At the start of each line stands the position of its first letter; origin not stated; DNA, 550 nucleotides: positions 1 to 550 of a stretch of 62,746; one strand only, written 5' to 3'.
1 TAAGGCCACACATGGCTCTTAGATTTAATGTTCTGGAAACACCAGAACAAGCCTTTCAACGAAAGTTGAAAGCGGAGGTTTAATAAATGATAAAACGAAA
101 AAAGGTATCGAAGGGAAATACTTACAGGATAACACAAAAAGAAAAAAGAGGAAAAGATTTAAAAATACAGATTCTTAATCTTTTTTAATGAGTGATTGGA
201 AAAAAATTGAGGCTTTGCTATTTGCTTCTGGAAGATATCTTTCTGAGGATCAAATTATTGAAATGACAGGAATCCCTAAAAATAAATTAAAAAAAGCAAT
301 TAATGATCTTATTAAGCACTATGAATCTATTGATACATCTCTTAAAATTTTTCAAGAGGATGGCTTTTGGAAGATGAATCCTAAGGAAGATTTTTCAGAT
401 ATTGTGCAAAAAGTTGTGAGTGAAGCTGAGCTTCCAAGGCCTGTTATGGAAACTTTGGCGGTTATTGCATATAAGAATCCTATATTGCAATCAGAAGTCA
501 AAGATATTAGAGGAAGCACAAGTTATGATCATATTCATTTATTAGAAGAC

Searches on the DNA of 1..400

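Call 58: search_rna_families(source=window, start=1, end=400, threshold=evalue, max_evalue=10, show_alignments=2)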
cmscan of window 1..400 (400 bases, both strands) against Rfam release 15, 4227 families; matches with E-value up to 10: 2.
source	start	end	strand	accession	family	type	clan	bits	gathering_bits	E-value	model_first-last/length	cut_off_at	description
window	289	374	+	RF00580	SNORD91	Gene; snRNA; snoRNA; CD-box;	-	15.1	51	9.8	1-95/95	no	Small nucleolar RNA SNORD91 family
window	328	384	+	RF00066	U7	Gene; snRNA;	-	12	34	5.4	1-62/62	no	U7 small nuclear RNA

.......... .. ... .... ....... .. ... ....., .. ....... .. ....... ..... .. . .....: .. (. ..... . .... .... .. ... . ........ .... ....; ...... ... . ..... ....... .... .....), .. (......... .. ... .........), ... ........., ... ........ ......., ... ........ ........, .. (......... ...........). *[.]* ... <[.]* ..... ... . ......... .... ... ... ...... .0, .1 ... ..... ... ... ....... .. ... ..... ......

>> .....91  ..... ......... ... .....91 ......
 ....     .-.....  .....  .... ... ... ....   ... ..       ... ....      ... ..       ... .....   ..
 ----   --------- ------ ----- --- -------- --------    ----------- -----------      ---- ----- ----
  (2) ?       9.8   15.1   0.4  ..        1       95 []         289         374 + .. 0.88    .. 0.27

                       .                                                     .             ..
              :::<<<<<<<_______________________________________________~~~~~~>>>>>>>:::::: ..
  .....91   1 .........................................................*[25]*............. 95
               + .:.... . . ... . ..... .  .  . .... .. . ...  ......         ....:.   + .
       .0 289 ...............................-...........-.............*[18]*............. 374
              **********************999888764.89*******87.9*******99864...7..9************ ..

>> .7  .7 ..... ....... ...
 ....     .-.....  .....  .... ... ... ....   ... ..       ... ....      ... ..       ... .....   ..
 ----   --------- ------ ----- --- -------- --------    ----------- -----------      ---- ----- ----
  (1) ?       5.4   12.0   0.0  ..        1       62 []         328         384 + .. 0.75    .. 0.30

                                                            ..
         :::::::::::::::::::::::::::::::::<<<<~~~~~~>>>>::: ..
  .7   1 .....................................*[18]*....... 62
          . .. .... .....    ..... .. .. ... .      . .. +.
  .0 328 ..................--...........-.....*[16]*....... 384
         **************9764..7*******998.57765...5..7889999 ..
